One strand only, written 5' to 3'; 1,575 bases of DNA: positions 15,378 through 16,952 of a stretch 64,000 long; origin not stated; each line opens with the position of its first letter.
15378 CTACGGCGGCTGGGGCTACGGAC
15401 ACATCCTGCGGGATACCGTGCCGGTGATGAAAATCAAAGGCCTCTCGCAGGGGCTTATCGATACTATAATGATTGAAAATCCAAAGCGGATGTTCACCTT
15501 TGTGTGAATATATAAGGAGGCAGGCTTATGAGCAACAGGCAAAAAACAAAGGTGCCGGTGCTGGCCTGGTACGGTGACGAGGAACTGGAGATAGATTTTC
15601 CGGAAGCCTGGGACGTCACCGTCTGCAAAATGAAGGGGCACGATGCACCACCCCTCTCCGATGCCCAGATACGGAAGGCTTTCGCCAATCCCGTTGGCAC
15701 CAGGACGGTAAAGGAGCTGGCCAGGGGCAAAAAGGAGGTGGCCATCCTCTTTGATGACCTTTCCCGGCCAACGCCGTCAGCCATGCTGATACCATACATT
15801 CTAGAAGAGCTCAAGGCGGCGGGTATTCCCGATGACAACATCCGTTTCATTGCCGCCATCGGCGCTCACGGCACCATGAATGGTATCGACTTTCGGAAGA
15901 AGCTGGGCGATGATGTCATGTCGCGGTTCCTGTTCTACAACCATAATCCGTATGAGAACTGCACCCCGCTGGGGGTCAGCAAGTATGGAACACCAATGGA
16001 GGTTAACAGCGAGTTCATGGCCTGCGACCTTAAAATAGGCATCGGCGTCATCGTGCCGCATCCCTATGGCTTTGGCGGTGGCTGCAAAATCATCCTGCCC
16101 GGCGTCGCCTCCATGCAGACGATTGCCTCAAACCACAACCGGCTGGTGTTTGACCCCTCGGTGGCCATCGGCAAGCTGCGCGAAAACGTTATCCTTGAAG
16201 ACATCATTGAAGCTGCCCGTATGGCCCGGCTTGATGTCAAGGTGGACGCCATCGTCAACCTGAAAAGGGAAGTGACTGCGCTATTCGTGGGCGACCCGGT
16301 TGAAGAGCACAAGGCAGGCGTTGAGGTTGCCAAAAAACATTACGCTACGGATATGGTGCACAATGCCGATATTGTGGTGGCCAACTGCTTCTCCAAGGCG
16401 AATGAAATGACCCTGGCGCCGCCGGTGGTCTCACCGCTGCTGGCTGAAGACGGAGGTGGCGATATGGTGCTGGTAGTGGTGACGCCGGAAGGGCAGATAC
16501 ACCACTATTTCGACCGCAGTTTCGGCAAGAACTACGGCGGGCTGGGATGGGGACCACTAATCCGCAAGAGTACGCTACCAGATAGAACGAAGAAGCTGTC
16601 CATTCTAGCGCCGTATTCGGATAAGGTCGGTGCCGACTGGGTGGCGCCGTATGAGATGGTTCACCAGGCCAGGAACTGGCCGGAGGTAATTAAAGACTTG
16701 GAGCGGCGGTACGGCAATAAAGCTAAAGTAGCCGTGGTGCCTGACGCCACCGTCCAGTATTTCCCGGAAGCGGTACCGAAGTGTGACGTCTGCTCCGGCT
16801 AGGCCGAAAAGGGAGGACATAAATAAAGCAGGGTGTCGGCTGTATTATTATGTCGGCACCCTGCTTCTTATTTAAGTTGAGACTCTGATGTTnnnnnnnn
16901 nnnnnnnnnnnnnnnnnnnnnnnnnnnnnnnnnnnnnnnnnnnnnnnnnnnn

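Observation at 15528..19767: Two convergent LarA-like paralogues with intact nickel-pincer motifs, flanked by a stereospecific dehydratase pair, with no larB/larC/larE in the window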

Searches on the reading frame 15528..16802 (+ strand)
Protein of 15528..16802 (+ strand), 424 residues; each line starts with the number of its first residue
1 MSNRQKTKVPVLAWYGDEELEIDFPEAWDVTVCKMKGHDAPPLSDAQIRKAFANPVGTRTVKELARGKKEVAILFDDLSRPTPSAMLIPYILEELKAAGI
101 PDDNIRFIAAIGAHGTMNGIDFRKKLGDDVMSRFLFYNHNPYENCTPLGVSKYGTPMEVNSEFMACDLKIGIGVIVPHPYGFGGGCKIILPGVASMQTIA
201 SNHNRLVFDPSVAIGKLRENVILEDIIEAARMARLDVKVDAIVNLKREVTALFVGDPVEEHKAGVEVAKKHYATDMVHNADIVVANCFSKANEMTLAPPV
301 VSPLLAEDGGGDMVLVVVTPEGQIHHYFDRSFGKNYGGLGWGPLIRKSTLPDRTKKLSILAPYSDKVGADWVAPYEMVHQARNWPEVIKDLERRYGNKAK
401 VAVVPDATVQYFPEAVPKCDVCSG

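Call 3: search_protein_families(library=pfam, proteins=[window:15528-16802:+])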
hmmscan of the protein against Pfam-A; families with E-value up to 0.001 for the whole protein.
window:15528-16802:+ (424 aa): 1 family
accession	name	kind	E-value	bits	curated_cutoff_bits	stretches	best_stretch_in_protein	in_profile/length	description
PF09861.14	Lar_N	-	2.8e-53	180.6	23.3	1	15-213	1-202/204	Lactate racemase N-terminal domain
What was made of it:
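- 15528..16802 (+): LarA1: LarA-superfamily (NPN-dependent) 2-hydroxyacid racemase/epimerase homologue, 424 aa, last gene of the enolase-FAD-PTE operon. Pfam Lar_N 180.6 bits (call 3).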

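Call 4: search_protein_families(library=ncbifam, proteins=[window:15528-16802:+])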
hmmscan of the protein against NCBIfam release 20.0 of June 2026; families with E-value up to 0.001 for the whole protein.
window:15528-16802:+ (424 aa): 5 families
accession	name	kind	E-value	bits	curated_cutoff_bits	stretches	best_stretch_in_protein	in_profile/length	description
NF052593.1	NPN_racem_MAR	equivalog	2.9e-69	233.6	500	1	15-287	5-279/415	nickel-dependent malate racemase, LarAH6 family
NF033504.2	Ni_dep_LarA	equivalog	3.2e-59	200.7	460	1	15-285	6-280/422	nickel-dependent lactate racemase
NF052595.1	NPN_LarAH5_MAR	equivalog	3.4e-59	200.8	462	1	15-287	5-278/415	nickel-dependent malate racemase, LarAH5 family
NF052525.1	NPN_LarAH10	equivalog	1.1e-48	166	540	1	15-287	7-290/426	NPN-dependent 2-hydroxyacid racemase, LarAH10 family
NF052592.1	LarAH_14_15_16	equivalog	2.1e-15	56.1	740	1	6-210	7-217/520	NPN-dependent hydroxyacid isomerase, LarAH14/15/16 family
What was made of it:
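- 15528..16802 (+): NCBIfam best hit is LarAH6 malate racemase, 233.6 bits against a cut-off of 500 (call 4).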

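Call 8: search_solved_structures(query=window:15528-16799:+, show_alignments=2)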
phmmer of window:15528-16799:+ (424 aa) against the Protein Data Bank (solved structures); distinct sequences matched with E-value up to 0.001: 10.
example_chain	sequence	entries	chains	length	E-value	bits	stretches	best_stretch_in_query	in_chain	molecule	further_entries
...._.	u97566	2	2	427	9.4e-48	166.4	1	36-322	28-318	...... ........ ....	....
2yjg_A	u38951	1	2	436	3.8e-36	128.1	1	15-406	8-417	LACTATE RACEMASE APOPROTEIN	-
9eid_A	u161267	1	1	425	5.2e-34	121.1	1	14-335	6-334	A broad-substrate spectrum lactate racemase A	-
9eia_A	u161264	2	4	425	5.3e-34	121.1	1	14-336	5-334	A broad-substrate spectrum lactate racemase A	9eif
5huq_A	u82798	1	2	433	1.2e-32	116.6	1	47-407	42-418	Lactate racemization operon protein LarA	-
6c1w_A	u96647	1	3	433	1.2e-32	116.6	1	47-407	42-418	Lactate racemase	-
8ezf_B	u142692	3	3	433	1.6e-31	112.9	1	47-407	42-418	Lactate racemase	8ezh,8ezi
9q3j_A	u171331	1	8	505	1.5e-15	60.2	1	15-207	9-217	DUF2088 domain-containing protein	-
9q2u_A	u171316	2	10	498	4.8e-12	48.7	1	15-206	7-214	Lactate racemase A | LarA-like nickel-pincer nucleotide cofactor-utilizing enzyme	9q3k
4nar_A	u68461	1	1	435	9.3e-06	28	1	59-206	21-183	Putative uronate isomerase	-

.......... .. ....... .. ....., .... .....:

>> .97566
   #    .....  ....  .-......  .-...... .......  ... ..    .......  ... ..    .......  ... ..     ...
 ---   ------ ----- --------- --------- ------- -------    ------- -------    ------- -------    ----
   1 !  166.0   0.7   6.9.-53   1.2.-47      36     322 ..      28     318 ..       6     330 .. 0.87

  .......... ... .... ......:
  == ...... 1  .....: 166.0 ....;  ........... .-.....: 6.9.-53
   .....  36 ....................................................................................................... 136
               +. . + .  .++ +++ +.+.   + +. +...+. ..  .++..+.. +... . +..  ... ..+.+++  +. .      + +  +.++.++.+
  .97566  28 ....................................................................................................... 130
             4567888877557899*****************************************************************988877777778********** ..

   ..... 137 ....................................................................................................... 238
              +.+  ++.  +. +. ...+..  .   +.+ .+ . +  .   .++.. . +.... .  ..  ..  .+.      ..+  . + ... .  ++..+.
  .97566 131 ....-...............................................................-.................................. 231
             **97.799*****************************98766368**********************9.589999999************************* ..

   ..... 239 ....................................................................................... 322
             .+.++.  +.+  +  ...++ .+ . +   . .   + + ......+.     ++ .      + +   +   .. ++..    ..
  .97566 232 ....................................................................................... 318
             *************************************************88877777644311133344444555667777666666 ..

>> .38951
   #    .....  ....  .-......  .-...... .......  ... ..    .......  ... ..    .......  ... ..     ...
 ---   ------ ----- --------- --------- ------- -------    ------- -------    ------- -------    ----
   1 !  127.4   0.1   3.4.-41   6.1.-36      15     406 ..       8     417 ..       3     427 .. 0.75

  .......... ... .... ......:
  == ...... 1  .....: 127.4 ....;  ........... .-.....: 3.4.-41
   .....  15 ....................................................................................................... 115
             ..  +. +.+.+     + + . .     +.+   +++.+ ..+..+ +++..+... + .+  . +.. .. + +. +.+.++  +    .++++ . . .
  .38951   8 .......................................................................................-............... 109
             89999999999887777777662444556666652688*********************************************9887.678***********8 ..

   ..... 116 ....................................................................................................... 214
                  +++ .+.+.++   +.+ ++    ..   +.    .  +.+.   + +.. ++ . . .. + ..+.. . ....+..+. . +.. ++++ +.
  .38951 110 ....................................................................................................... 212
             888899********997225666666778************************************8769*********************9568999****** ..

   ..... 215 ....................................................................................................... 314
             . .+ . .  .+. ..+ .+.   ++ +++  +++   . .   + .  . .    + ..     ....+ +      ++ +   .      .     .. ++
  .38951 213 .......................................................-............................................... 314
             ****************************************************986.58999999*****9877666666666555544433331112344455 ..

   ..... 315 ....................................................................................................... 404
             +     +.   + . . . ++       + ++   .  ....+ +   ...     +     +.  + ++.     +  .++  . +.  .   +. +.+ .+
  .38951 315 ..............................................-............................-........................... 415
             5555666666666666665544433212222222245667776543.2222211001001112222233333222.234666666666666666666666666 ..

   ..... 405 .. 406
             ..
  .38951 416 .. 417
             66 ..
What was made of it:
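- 15528..16802 (+): PDB best hit is Mar2 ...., E 9e-48 (call 8).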

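Call 13: find_encoding_contigs(protein=window:15528-16799:+, flank=10000, max_places=6)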
Protein window:15528-16799:+ (424 aa): 2 contigs read that carry it; 1 place shown.
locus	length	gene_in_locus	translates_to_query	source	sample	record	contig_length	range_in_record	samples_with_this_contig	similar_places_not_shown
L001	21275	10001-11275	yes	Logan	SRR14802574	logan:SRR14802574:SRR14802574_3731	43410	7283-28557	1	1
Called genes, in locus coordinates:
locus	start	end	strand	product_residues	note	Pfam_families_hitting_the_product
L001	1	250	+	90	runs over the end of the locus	PF14697:Fer4_21, PF12837:Fer4_6 (faint), PF13237:Fer4_10 (weak), PF12838:Fer4_7, PF13187:Fer4_9, PF13484:Fer4_16 (faint), PF00037:Fer4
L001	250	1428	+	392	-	PF01855:POR_N, PF17147:PFOR_II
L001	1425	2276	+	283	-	PF02775:TPP_enzyme_C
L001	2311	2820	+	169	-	PF14512:TM1586_NiRdase (faint), PF00881:Nitroreductase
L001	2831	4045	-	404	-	PF00364:Biotin_lipoyl, PF25997:BSH_YhbJ (weak), PF26018:BSH_RND_rel (faint), PF02817:E3_binding, PF00198:2-oxoacid_dh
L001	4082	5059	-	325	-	PF02779:Transket_pyr, PF02780:Transketolase_C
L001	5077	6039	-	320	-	PF00676:E1_dh, PF02775:TPP_enzyme_C (weak)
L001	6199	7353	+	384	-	PF02746:MR_MLE_N, PF13378:MR_MLE_C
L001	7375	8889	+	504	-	PF00890:FAD_binding_2, PF01266:DAO (weak), PF03486:HI0933_like (faint)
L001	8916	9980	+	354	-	PF02126:PTE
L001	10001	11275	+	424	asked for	PF09861:Lar_N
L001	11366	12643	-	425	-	PF09861:Lar_N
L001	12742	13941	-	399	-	PF04295:GD_AH_second, PF20629:GD_AH_C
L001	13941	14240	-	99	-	PF08666:SAF (weak)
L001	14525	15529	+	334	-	PF00389:2-Hacid_dh, PF02826:2-Hacid_dh_C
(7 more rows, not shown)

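Call 14: find_homologous_proteins(query=window:15528-16799:+)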
Query window:15528-16799:+ (424 aa): 2416 proteins with E <= 0.001 among 8000 candidates; the best 120 are listed.
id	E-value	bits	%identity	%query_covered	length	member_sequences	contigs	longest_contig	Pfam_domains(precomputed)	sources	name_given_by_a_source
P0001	1.2e-268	909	92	100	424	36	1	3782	PF09861.15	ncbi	-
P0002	3.1e-267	904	92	100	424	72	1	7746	PF09861.15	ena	-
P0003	7.9e-262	887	88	100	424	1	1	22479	PF09861.15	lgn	-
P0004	2.8e-261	885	88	100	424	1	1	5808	PF09861.15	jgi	-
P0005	6.4e-245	831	86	100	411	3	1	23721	PF09861.15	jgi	-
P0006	5.3e-238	808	81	100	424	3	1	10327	PF09861.15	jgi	jgi:hypothetical protein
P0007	2.9e-231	786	80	99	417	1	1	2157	PF09861.15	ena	-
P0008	1.3e-230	784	80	98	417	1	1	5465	PF09861.15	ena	-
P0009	2.1e-230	783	80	98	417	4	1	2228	PF09861.15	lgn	-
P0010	1.1e-228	777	78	98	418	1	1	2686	PF09861.15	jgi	jgi:hypothetical protein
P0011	1.5e-228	777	78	99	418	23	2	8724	PF09861.15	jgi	jgi:nickel-dependent lactate racemase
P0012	3.1e-227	773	78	100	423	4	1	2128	PF09861.15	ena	-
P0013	1.1e-226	771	78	99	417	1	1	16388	PF09861.15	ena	-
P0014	1.2e-225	767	77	100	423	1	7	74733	PF09861.15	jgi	jgi:hypothetical protein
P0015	4.3e-225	766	76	100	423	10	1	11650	PF09861.15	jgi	jgi:hypothetical protein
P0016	8.0e-224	761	77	99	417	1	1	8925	PF09861.15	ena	-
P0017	3.0e-220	750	75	98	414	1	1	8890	PF09861.15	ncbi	-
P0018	6.5e-212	722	73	98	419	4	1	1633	PF09861.15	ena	-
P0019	2.1e-211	720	74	98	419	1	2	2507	PF09861.15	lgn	-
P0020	3.9e-209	713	72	98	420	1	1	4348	PF09861.15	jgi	-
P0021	1.7e-207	708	72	98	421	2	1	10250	PF09861.15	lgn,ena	-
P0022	1.6e-205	701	72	97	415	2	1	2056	PF09861.15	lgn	-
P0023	4.3e-205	700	73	96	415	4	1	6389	PF09861.15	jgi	-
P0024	1.7e-204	698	72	97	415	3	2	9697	PF09861.15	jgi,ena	-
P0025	2.5e-204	697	70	98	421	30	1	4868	PF09861.15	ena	-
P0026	1.0e-202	692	71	98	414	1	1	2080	PF09861.15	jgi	-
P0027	1.9e-202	691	71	98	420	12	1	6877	PF09861.15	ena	-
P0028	2.6e-201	687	72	98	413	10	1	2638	PF09861.15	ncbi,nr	ncbi:MAG: DUF2088 domain-containing protein [Dehalococcoidia bacterium]|nr:DUF2088 domain-containing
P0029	5.1e-201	686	68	98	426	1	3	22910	PF09861.15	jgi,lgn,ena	-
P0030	1.5e-200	685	70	97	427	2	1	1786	PF09861.15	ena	-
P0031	1.9e-200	684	71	98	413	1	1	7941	PF09861.15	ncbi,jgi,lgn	-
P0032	2.4e-200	684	70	98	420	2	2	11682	PF09861.15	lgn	-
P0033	2.8e-200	684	70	98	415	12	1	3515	PF09861.15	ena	-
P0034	5.3e-200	683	72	97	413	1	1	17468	PF09861.15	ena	-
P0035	6.9e-200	683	70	98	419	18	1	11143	PF09861.15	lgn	-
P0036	1.5e-199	681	70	98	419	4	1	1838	PF09861.15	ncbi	-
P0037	3.8e-199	680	67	100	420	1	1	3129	PF09861.15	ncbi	-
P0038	7.0e-199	679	69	98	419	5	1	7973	PF09861.15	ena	-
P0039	9.4e-199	679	69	98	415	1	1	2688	PF09861.15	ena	-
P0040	4.4e-198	677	69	98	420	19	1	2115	PF09861.15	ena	-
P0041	6.9e-198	676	69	98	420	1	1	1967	PF09861.15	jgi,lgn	-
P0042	1.5e-197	675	70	98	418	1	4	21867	PF09861.15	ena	-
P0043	2.8e-197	674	69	98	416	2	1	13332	PF09861.15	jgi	-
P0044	4.5e-197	673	69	98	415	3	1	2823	PF09861.15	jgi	jgi:nickel-dependent lactate racemase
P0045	4.6e-197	673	68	98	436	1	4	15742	PF09861.15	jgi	-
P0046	5.0e-197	673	68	98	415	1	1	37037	PF09861.15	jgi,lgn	-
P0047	5.6e-197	673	68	98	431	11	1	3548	PF09861.15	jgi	-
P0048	1.5e-196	672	69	98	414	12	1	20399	PF09861.15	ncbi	-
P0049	1.6e-196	671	67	98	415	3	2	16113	PF09861.15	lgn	-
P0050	2.6e-196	671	69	98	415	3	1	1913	PF09861.15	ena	-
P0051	2.8e-196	671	70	98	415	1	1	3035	PF09861.15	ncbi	-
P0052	3.4e-196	670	69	98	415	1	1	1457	PF09861.15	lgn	-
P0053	3.5e-196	670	68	98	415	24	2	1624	PF09861.15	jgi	-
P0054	8.0e-196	669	68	98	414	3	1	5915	PF09861.15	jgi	-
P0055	1.3e-195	668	68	98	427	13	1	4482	PF09861.15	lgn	-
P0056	1.6e-195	668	68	98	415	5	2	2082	PF09861.15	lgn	-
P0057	3.0e-195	667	69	98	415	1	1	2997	PF09861.15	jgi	-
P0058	3.1e-195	667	68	98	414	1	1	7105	PF09861.15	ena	-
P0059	4.5e-195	667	67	98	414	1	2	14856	PF09861.15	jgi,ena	-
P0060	9.7e-195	666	91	75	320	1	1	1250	PF09861.15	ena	-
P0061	1.1e-194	665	68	98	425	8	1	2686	PF09861.15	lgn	-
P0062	2.1e-194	664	69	98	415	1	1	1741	PF09861.15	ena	-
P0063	5.3e-194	663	68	98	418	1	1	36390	PF09861.15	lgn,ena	-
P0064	6.6e-194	663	67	98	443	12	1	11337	PF09861.15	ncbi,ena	-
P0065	8.8e-194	662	67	98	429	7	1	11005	PF09861.15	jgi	-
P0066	1.0e-193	662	68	98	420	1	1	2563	PF09861.15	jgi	-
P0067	1.8e-193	661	67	98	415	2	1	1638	PF09861.15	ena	-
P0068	2.0e-193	661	69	95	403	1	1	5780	PF09861.15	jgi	-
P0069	4.1e-193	660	69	98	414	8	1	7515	PF09861.15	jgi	jgi:nickel-dependent lactate racemase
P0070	4.3e-193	660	68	98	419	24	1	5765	PF09861.15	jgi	-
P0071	5.1e-193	660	69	98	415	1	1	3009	PF09861.15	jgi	jgi:nickel-dependent lactate racemase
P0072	6.2e-193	660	68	98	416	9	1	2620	PF09861.15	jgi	-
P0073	7.5e-193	659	67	98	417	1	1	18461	PF09861.15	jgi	jgi:nickel-dependent lactate racemase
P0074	8.0e-193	659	69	98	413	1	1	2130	PF09861.15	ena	-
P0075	8.6e-193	659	68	98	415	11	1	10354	PF09861.15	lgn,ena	-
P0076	8.8e-193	659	68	98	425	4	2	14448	PF09861.15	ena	-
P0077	9.1e-193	659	68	97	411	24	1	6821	PF09861.15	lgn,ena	-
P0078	1.1e-192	659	67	98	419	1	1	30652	PF09861.15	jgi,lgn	-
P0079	2.3e-192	658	67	98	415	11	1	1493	PF09861.15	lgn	-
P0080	3.4e-192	657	68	98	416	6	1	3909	PF09861.15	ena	-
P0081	4.3e-192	657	69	98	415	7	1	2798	PF09861.15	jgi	-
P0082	5.1e-192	657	65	98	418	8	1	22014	PF09861.15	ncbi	-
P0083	6.5e-192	656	66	96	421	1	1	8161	PF09861.15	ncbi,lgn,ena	-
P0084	1.6e-191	655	68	98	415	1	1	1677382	PF09861.15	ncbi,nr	ncbi:MAG: DUF2088 domain-containing protein [Deltaproteobacteria bacterium]|nr:MAG: DUF2088 domain-c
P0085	1.7e-191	655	66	98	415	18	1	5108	PF09861.15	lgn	-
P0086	2.1e-191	655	67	98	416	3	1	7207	PF09861.15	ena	-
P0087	2.6e-191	654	66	98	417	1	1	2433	PF09861.15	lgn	-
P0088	3.2e-191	654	65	98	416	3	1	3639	PF09861.15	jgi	jgi:nickel-dependent lactate racemase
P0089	4.3e-191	654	66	98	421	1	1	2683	PF09861.15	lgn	-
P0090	4.3e-191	654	68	98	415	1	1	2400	PF09861.15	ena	-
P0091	8.3e-191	653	68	98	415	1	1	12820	PF09861.15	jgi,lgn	jgi:nickel-dependent lactate racemase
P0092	1.0e-190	652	67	98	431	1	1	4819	PF09861.15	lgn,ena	-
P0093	2.0e-190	651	68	95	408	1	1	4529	PF09861.15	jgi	jgi:nickel-dependent lactate racemase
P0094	2.0e-190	651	65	98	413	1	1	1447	PF09861.15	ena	-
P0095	2.7e-190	651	65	98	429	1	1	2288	PF09861.15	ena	-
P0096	1.7e-189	648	66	98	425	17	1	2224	PF09861.15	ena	-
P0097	2.6e-189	648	67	98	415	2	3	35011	PF09861.15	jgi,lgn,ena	-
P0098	2.7e-189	648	66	98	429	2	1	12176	PF09861.15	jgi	-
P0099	3.4e-189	647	65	97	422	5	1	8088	PF09861.15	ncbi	-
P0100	4.8e-189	647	66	98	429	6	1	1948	PF09861.15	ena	-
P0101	6.2e-189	646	65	98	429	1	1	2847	PF09861.15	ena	-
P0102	6.8e-189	646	65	98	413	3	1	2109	PF09861.15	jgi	-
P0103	8.6e-189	646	67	98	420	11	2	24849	PF09861.15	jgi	-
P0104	1.2e-188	645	67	98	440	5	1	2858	PF09861.15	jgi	jgi:nickel-dependent lactate racemase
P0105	5.6e-188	643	69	95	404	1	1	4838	PF09861.15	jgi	-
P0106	6.3e-187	640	67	99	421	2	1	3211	PF09861.15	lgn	-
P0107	1.2e-186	639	68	98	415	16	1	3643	PF09861.15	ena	-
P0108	2.4e-186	638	66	98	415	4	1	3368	PF09861.15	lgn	-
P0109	2.9e-186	638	65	96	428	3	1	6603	PF09861.15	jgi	jgi:hypothetical protein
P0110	5.1e-186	637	64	98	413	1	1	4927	PF09861.15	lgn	-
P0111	6.6e-185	633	64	97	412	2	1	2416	PF09861.15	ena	-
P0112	7.5e-184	630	66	98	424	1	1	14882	PF09861.15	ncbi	-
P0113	2.6e-183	628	63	98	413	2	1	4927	PF09861.15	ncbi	-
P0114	3.5e-183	627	67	96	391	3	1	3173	PF09861.15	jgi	-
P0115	1.4e-181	622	62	99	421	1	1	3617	PF09861.15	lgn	-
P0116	7.1e-181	620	64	97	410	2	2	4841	PF09861.15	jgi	jgi:nickel-dependent lactate racemase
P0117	2.6e-179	615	65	98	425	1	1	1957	PF09861.15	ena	-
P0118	3.8e-178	611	64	97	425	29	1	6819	PF09861.15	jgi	-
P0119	1.6e-177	609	69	89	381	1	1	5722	PF09861.15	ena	-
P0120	3.0e-177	608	64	98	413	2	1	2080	PF09861.15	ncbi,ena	-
